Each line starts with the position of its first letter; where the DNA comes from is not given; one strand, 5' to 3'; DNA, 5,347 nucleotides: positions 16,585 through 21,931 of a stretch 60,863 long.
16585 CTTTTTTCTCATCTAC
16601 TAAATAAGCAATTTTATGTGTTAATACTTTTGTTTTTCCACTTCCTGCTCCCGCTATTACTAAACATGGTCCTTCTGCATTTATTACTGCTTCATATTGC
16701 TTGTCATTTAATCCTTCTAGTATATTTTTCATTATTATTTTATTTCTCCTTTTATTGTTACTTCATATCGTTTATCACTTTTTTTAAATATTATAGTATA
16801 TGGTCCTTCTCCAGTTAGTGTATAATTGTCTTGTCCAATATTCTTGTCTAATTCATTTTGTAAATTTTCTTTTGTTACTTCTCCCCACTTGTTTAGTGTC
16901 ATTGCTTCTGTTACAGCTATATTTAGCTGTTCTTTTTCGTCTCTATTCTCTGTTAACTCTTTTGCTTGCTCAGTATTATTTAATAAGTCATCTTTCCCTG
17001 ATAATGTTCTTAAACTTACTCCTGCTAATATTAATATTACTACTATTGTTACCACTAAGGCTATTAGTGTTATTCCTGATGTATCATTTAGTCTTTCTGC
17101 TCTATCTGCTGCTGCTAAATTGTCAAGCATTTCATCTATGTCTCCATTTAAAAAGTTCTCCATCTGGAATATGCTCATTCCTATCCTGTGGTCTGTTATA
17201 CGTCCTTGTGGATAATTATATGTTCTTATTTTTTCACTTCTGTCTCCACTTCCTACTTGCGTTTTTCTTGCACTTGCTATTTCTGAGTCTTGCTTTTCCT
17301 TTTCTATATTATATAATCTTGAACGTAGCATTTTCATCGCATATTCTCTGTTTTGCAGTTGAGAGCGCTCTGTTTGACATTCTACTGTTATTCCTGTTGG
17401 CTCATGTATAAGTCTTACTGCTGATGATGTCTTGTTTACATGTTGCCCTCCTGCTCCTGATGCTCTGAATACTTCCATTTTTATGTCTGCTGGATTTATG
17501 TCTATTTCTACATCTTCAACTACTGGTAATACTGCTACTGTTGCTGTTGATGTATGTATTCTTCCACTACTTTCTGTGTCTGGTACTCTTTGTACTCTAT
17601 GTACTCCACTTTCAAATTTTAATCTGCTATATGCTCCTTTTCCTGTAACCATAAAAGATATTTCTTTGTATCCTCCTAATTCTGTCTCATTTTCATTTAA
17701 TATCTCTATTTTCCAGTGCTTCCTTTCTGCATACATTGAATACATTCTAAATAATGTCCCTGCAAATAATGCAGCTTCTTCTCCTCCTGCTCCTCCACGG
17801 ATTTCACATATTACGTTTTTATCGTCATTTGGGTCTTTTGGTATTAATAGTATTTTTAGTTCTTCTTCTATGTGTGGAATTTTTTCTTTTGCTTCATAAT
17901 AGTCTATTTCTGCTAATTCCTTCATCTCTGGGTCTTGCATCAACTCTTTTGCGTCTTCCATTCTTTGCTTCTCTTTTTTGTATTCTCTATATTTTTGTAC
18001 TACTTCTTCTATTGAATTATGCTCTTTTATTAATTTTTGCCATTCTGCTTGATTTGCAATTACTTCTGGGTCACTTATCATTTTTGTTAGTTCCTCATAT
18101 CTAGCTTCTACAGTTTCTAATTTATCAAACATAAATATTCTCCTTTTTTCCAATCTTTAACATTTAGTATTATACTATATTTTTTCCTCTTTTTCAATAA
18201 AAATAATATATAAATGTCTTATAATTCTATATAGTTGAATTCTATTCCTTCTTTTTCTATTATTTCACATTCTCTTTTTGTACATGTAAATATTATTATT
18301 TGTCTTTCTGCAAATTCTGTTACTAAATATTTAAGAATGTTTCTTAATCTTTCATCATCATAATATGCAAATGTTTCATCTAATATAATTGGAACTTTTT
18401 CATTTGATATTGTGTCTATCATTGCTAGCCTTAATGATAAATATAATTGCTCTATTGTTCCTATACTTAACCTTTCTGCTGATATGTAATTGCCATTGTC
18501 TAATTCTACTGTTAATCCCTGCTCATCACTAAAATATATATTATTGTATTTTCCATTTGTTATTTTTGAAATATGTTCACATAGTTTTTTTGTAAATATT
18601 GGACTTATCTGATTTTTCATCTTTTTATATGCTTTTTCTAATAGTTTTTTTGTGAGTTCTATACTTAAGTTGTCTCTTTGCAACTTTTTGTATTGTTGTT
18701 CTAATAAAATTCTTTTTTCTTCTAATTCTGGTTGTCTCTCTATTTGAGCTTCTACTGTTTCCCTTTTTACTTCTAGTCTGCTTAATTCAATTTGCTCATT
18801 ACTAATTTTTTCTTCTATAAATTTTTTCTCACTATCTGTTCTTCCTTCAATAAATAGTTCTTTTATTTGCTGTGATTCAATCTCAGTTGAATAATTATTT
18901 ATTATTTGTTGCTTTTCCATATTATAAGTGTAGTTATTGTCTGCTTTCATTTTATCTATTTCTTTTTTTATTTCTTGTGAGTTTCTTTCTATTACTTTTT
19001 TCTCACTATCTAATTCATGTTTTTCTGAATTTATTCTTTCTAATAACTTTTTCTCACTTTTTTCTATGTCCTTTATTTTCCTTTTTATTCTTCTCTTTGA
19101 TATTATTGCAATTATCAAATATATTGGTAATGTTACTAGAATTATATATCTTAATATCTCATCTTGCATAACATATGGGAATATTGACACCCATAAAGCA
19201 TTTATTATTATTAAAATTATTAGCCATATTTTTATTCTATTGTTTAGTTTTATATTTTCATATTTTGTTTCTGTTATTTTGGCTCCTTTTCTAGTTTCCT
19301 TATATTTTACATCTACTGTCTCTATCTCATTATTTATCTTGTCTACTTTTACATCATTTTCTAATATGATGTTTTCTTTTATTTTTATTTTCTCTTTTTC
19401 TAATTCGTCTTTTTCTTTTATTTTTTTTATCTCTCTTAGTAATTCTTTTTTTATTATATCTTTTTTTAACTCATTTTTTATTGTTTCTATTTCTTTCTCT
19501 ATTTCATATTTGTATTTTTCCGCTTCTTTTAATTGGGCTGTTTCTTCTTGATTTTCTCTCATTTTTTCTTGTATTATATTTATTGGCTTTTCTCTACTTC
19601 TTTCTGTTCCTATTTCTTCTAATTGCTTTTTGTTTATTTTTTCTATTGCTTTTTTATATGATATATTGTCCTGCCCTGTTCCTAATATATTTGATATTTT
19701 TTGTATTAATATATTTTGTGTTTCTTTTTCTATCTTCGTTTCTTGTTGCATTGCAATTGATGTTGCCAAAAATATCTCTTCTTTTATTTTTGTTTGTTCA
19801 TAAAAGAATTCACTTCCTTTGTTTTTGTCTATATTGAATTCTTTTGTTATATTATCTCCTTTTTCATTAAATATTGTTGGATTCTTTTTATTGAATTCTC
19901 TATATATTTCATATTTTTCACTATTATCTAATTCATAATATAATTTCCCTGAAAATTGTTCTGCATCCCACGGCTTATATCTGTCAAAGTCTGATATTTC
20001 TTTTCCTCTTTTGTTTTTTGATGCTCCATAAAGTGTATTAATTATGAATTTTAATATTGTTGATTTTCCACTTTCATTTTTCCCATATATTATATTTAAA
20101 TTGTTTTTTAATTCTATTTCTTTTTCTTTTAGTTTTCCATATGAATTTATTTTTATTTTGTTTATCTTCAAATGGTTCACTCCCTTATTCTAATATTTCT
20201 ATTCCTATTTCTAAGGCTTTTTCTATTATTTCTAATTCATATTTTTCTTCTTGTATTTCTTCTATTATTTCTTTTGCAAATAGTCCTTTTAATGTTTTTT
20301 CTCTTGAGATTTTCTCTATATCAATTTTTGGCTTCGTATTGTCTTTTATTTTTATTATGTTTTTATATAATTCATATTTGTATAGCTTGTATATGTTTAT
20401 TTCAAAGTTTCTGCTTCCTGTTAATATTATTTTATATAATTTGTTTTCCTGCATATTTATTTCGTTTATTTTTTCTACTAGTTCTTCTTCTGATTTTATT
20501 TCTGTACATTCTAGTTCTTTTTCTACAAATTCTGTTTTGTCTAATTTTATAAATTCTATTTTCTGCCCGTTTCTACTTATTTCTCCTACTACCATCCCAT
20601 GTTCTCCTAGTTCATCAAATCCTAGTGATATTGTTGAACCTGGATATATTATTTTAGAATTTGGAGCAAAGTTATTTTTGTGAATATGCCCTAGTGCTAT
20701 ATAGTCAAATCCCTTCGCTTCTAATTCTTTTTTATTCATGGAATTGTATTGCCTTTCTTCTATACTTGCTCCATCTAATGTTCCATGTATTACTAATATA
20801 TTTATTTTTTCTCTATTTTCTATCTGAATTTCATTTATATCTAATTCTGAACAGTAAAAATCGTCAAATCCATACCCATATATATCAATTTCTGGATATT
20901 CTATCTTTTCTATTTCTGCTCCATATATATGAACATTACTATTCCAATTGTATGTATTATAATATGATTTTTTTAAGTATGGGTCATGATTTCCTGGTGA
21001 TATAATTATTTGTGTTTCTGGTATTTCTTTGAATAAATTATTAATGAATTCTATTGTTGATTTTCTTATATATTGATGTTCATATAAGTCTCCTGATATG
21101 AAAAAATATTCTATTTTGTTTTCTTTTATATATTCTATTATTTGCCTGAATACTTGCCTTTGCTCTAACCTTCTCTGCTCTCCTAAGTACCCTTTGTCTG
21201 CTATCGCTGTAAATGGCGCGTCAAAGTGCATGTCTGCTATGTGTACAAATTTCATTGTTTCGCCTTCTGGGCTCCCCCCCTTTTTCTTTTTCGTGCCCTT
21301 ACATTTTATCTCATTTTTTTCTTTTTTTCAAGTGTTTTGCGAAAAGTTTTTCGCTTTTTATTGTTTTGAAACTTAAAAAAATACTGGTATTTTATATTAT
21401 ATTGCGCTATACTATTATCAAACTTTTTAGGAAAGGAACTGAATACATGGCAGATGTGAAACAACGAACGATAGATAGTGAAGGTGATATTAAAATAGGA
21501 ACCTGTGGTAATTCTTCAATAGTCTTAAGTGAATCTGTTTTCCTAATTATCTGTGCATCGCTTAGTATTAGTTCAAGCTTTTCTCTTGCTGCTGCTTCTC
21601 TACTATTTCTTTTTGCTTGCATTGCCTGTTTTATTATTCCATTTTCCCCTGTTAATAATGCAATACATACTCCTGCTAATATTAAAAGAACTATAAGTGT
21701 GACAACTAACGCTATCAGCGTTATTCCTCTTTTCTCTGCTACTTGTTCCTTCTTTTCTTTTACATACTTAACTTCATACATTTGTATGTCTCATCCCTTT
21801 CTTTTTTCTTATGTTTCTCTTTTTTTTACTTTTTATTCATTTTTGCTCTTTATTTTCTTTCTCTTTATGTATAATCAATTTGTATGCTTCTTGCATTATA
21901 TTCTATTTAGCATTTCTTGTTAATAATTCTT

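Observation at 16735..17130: Release factor 1 reads through, with no stop codon, into a leaderless pilin-like module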

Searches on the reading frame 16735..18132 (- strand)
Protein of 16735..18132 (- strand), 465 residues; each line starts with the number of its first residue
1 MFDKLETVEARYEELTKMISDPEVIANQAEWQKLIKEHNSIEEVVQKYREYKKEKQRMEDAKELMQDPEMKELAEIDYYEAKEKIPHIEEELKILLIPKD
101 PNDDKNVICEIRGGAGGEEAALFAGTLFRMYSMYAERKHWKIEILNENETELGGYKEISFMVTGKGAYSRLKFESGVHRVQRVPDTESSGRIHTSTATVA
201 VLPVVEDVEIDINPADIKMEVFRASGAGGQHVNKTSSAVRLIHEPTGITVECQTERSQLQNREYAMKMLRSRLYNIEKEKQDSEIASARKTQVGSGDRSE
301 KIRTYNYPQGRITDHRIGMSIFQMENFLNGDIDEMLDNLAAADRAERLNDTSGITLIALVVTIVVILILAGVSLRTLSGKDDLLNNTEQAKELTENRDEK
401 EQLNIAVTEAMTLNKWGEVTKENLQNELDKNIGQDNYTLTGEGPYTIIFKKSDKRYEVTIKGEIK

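Call 9: find_homologous_proteins(query=window:16735-18132:-, max_evalue=1e-10)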
Query window:16735-18132:- (465 aa): 8000 proteins with E <= 1e-10 among 8000 candidates; the best 120 are listed.
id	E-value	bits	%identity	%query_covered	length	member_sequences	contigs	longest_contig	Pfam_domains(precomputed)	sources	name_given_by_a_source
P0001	1.9e-211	721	92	75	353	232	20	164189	PF03462.24,PF00472.27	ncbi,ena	-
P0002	1.2e-209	715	93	75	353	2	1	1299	PF03462.24,PF00472.27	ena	-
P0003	1.8e-209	714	92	75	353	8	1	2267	PF03462.24,PF00472.27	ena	-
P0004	4.1e-209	713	91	75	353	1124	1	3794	PF03462.24,PF00472.27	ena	-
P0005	8.8e-209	712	92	75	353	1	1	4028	PF03462.24,PF00472.27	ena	-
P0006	2.0e-208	711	91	75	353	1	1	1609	PF03462.24,PF00472.27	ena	-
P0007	2.6e-208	710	91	75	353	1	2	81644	PF03462.24,PF00472.27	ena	-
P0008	2.8e-208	710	91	75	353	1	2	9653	PF03462.24,PF00472.27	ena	-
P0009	5.5e-207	706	91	75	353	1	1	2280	PF03462.24,PF00472.27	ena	-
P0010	2.8e-206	704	90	75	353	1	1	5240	PF03462.24,PF00472.27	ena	-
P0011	3.9e-206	703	90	75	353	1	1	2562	PF03462.24,PF00472.27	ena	-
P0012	2.3e-205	701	90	75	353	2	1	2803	PF03462.24,PF00472.27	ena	-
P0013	3.5e-205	700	89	75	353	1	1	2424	PF03462.24,PF00472.27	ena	-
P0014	5.2e-205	699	89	75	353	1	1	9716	PF03462.24,PF00472.27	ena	-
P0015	5.9e-205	699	89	75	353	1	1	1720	PF03462.24,PF00472.27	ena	-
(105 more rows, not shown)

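Call 11: find_encoding_contigs(protein=P0001, flank=6000, max_places=8)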
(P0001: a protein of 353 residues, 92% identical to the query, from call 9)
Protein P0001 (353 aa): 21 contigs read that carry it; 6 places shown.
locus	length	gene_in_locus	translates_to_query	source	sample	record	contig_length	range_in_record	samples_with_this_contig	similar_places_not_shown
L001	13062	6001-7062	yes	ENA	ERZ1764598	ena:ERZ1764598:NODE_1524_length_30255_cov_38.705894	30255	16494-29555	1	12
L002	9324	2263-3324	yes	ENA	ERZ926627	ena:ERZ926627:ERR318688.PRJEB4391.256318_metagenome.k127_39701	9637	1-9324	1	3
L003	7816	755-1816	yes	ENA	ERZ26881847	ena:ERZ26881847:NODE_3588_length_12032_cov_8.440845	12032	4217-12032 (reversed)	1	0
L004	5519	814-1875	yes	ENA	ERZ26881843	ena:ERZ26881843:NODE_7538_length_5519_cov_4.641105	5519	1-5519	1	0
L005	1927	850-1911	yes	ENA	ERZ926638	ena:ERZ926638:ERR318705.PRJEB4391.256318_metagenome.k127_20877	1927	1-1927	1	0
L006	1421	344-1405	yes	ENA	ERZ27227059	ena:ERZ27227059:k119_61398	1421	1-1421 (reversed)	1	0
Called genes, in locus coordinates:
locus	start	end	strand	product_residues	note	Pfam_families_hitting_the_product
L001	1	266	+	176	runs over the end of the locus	-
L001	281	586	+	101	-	-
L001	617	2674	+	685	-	PF02534:T4SS-DNA_transf, PF10412:TrwB_AAD_bind, PF12696:TraG-D_C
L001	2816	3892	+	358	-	PF00149:Metallophos, PF12850:Metallophos_2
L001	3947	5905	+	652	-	PF13476:AAA_23, PF13514:AAA_27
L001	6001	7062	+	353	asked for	PF03462:PCRF, PF00472:RF-1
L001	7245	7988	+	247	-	PF02535:Zip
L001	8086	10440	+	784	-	PF00580:UvrD-helicase, PF01443:Viral_helicase1 (faint), PF13245:AAA_19, PF13604:AAA_30 (faint), PF13361:UvrD_C, PF13538:UvrD_C_2, PF21196:PcrA_UvrD_tudor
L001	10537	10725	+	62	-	-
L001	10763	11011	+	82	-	PF07875:Coat_F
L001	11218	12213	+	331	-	PF01551:Peptidase_M23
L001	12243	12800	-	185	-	PF05389:MecA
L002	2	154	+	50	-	?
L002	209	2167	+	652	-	PF13476:AAA_23, PF13514:AAA_27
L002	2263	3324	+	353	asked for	PF03462:PCRF, PF00472:RF-1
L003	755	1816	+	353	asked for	PF03462:PCRF, PF00472:RF-1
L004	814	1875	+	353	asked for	PF03462:PCRF, PF00472:RF-1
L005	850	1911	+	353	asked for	PF03462:PCRF, PF00472:RF-1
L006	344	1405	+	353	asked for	PF03462:PCRF, PF00472:RF-1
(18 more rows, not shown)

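Call 12: find_encoding_contigs(protein=window:16735-18132:-, flank=6000, max_places=8)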
Protein window:16735-18132:- (465 aa): 2 contigs read that carry it; 2 places shown.
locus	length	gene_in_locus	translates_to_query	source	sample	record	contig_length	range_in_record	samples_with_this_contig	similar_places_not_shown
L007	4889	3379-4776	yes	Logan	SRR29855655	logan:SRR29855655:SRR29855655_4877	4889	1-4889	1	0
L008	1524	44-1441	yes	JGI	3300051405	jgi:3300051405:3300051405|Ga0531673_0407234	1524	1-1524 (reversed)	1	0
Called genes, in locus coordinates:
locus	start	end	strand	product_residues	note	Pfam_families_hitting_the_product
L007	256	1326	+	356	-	PF00149:Metallophos, PF12850:Metallophos_2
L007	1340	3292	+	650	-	PF13514:AAA_27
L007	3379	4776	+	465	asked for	PF03462:PCRF, PF00472:RF-1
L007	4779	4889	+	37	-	?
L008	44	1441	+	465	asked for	PF03462:PCRF, PF00472:RF-1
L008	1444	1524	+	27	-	?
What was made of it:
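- Checked: The exact 465-aa protein is on Logan SRR29855655 (L007) and JGI 3300051405 (L008) (call 12).
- The identical protein is on two further assemblies (call 12).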

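Call 15: search_protein_families(library=pfam, proteins=[window:16735-18132:-], max_evalue=0.1)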
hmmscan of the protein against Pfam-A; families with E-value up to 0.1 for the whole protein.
window:16735-18132:- (465 aa): 4 families
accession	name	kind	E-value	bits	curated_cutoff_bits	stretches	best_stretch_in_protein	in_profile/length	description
PF03462.23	PCRF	-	7.9e-79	264.4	24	1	9-199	2-194/194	PCRF domain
PF00472.26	RF-1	-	9.2e-45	151.8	35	1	207-316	2-116/116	RF-1 domain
PF16326.10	ABC_tran_CTD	-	0.011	16.3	32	1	3-44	15-56/69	ABC transporter C-terminal domain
PF07963.17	N_methyl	-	0.096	12.7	21.2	0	351-373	4-26/27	Prokaryotic N-terminal methylation motif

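Call 16: search_protein_families(library=ncbifam, proteins=[window:16735-18132:-], max_evalue=0.1)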
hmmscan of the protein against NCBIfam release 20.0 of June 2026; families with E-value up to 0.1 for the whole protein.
window:16735-18132:- (465 aa): 6 families
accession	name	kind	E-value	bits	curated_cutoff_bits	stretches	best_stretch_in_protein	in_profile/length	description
TIGR00019.1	prfA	equivalog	9.1e-159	528.2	423.25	1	2-350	7-357/361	peptide chain release factor 1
NF001859.2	PRK00591.1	equivalog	2.4e-157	523.4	400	1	5-348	1-347/347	peptide chain release factor 1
TIGR00020.2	prfB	exception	1.8e-90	303.6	370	1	5-338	17-350/353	peptide chain release factor 2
TIGR03072.1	release_prfH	equivalog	4.4e-26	91.6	166.65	1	111-306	5-196/200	peptide chain release factor H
NF006718.0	PRK09256.1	equivalog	1.8e-13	50.4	100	2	209-243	9-43/140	alternative ribosome rescue aminoacyl-tRNA hydrolase ArfB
TIGR00831.1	a_cpa1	equivalog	0.037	12.5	279.6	1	356-434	383-457/525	Na+/H+ antiporter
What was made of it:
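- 17087..18132 (-): RF1-homologous coding part (aa 1-348 plus 2 nt of codon 349). Pfam PCRF and RF-1 domains are present (calls 15, 16).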

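Call 21: find_related_loci(query=window:16735-18132:-, collection=genome_contigs, flank=4000)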
Query window:16735-18132:- (465 aa) in genome_contigs; peptide patterns used: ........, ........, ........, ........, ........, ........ (x = any residue, [..] = any of these).
599 stretches matched a pattern (row limit reached: there are more); 530 encode a relative of the query (tblastn E <= 1e-3); the best 80 are kept; 80 distinct loci.
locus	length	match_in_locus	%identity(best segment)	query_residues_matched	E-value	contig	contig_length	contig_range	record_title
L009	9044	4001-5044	93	1-348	0e+0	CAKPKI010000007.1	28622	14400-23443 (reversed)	MAG: uncultured Clostridia bacterium isolate REFINED_METABAT215_TOP10_CONTIGS_1500_ASSEMBLY_K77_MERGED__Hadza_PheChl_Fib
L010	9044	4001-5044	93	1-348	0e+0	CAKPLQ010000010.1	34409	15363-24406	MAG: uncultured Clostridia bacterium isolate REFINED_METABAT215_TOP10_CONTIGS_1500_ASSEMBLY_K77_MERGED__Nepal_MoBio_Fibe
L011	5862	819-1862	93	1-348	0e+0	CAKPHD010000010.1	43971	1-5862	MAG: uncultured Clostridia bacterium isolate REFINED_METABAT215_TOP10_CONTIGS_1500_ASSEMBLY_K77_MERGED__Hadza_MoBio_hadz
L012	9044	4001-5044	93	1-348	0e+0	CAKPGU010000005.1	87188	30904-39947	MAG: uncultured Clostridia bacterium isolate REFINED_METABAT215_TOP10_CONTIGS_1500_ASSEMBLY_K77_MERGED__Hadza_MoBio_hadz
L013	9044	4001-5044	93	1-348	0e+0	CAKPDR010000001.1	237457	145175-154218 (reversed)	MAG: uncultured Clostridia bacterium isolate REFINED_METABAT215_SUBJECT_CONTIGS_1500_ASSEMBLY_K77_MERGED__Pilot_MoBio_Fi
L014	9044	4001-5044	92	1-348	0e+0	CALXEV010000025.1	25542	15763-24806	MAG: uncultured Clostridia bacterium isolate BRZ_CS__bin115 genome assembly, contig: BRZ_CS__NODE_2703_length_25542_cov_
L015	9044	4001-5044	93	1-348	0e+0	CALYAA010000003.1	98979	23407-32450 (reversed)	MAG: uncultured Clostridia bacterium isolate BRZ_MP__bin6 genome assembly, contig: BRZ_MP__NODE_266_length_98979_cov_18.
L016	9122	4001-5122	87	1-371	0e+0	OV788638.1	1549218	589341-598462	MAG: uncultured Clostridia bacterium isolate min17_bin01 genome assembly, chromosome: 1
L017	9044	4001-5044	92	1-348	0e+0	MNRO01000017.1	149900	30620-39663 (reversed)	MAG: Clostridium sp. 26_21 Ley3_66761_scaffold_93, whole genome shotgun sequence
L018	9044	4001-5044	92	1-348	0e+0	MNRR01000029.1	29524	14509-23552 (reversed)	MAG: Clostridium sp. 28_12 Ley3_66761_scaffold_2029, whole genome shotgun sequence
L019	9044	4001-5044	92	1-348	0e+0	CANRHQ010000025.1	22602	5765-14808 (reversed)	MAG: uncultured Clostridia bacterium isolate Lapin-030__bin109 genome assembly, contig: Lapin-030__NODE_3200_length_2260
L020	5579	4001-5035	93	1-345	0e+0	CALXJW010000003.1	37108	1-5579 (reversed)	MAG: uncultured Clostridia bacterium isolate BRZ_FD__bin6 genome assembly, contig: BRZ_FD__NODE_1503_length_37108_cov_7.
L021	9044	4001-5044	91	1-348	0e+0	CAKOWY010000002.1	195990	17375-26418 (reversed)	MAG: uncultured Clostridia bacterium isolate REFINED_METABAT215_TOP10_CONTIGS_1500_ASSEMBLY_K77_MERGED__Hadza_MoBio_hadz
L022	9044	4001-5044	91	1-348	0e+0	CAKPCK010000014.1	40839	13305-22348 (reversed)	MAG: uncultured Clostridia bacterium isolate REFINED_METABAT215_TOP10_CONTIGS_1500_ASSEMBLY_K77_MERGED__Hadza_MoBio_hadz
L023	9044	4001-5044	91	1-348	0e+0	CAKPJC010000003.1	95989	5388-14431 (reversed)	MAG: uncultured Clostridia bacterium isolate REFINED_METABAT215_TOP10_CONTIGS_1500_ASSEMBLY_K77_MERGED__Hadza_MoBio_hadz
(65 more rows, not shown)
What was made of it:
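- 17087..18132 (-): It is 92-93% identical to the 353-aa RF1s of relatives (calls 9, 21).
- Closest known: Bacterial class I peptide chain release factor 1. Same: They are 92-93% identical to the RF1 of neighbouring species, carry GGQ and P-x-T (PDT), and occupy the same syntenic position (calls 9, 16, 21).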

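Call 28: list_cluster_members(proteins=[window:16735-18132:-])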
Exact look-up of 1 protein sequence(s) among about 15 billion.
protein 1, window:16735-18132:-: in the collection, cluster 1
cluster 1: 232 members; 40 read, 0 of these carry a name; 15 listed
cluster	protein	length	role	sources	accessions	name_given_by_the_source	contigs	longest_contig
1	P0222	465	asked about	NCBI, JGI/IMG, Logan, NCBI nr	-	-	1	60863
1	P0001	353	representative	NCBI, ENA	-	-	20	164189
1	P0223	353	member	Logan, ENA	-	-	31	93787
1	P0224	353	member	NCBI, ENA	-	-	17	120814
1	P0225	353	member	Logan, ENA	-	-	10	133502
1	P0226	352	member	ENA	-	-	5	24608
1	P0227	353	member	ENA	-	-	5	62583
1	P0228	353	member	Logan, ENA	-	-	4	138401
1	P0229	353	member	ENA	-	-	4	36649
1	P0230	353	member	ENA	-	-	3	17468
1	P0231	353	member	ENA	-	-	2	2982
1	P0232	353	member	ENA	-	-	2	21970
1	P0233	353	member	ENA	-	-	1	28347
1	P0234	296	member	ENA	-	-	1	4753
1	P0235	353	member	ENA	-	-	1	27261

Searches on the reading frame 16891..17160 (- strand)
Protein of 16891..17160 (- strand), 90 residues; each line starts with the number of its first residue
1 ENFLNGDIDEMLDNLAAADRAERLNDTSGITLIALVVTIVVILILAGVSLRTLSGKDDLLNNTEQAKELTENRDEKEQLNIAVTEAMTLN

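Call 60: search_protein_representatives(protein=window:16891-17160:-)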
Query: 90 residues. Proteins with E-value up to 0.001 (for the whole library): 11424; up to 1e-10: 24; up to 1e-30: 0. The best 150 are listed.
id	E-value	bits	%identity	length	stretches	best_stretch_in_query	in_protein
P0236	3.0e-13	65.7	44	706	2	22-72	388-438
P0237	1.2e-11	60.6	56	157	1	25-88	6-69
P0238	1.4e-11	60.4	56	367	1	22-87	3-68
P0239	1.4e-11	60.4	61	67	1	28-84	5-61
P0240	1.7e-11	60.1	55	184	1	25-88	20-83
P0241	2.8e-11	59.5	57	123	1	27-87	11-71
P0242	2.9e-11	59.4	51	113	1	24-86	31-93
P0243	4.1e-11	58.9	57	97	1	22-88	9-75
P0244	4.3e-11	58.9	58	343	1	22-88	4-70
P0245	4.4e-11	58.8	49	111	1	20-87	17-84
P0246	4.7e-11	58.8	52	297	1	24-90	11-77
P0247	5.0e-11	58.7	52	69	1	22-85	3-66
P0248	5.4e-11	58.6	58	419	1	25-88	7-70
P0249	5.6e-11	58.5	57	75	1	28-87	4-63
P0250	5.7e-11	58.5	55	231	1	25-88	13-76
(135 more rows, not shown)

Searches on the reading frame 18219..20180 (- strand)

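Call 15: search_protein_families(library=pfam, proteins=[window:18219-20180:-], max_evalue=0.1)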
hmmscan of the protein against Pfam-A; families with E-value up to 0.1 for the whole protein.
window:18219-20180:- (653 aa): 5 families
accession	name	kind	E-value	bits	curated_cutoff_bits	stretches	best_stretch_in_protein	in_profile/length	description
PF13514.12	AAA_27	-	1e-09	38.7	22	1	5-58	2-58/206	AAA domain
PF13476.12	AAA_23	-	0.00022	22.4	27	1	8-257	1-182/201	AAA domain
PF13555.12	AAA_29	-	0.00077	19.6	27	1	8-55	3-51/61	P-loop containing region of AAA domain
PF13175.12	AAA_15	-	0.0013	18.9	32.1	1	5-296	2-285/374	AAA ATPase domain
PF07695.17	7TMR-DISM_7TM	-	0.054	13.8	29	1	311-368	92-148/205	7TM diverse intracellular signalling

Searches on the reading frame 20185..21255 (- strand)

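Call 15: search_protein_families(library=pfam, proteins=[window:20185-21255:-], max_evalue=0.1)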
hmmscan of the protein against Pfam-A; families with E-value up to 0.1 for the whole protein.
window:20185-21255:- (356 aa): 2 families
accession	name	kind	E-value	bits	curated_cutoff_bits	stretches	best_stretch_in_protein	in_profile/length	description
PF00149.33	Metallophos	-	5.9e-16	59.9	21.5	1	1-193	1-190/191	Calcineurin-like phosphoesterase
PF12850.12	Metallophos_2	-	6.8e-08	33.1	27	1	1-209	1-136/154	Calcineurin-like phosphoesterase superfamily domain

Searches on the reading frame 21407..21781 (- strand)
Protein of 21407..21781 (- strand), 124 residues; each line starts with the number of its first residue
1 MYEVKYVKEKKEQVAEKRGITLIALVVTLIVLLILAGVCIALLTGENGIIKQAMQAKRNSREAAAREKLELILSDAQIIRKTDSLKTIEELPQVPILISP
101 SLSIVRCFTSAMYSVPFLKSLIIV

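Call 15: search_protein_families(library=pfam, proteins=[window:21407-21781:-], max_evalue=0.1)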
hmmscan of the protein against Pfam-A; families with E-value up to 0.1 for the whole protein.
window:21407-21781:- (124 aa): 6 families
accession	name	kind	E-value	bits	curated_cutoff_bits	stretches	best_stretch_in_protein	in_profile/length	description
PF07963.17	N_methyl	-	0.0097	15.9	21.2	1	17-38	4-25/27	Prokaryotic N-terminal methylation motif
PF20540.3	DUF6755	-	0.017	15.7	27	1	18-55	15-52/75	Family of unknown function (DUF6755)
PF06305.16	LapA_dom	-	0.021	15.2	28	1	26-68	19-61/64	Lipopolysaccharide assembly protein A domain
PF04159.19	NB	-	0.029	14.8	27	1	12-57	12-57/100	NB glycoprotein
PF17231.7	DUF5305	-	0.075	12.9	29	1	9-94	101-189/217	Family of unknown function (DUF5305)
PF07219.19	HemY_N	-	0.079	13.5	31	0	21-69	15-63/107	HemY protein N-terminus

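Call 16: search_protein_families(library=ncbifam, proteins=[window:21407-21781:-], max_evalue=0.1)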
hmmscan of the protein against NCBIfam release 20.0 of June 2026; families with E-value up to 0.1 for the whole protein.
window:21407-21781:- (124 aa): 3 families
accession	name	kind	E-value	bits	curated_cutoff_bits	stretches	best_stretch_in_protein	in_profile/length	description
NF006283.1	PRK08455.1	equivalog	0.00012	21.8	187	1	8-66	6-64/182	flagellar basal body-associated protein FliL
NF007800.0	PRK10506.1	equivalog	0.037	13.8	158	1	11-90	2-75/163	prepilin peptidase-dependent protein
TIGR01710.1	typeII_sec_gspG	equivalog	0.042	13.9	88.85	1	18-59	1-39/134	type II secretion system major pseudopilin GspG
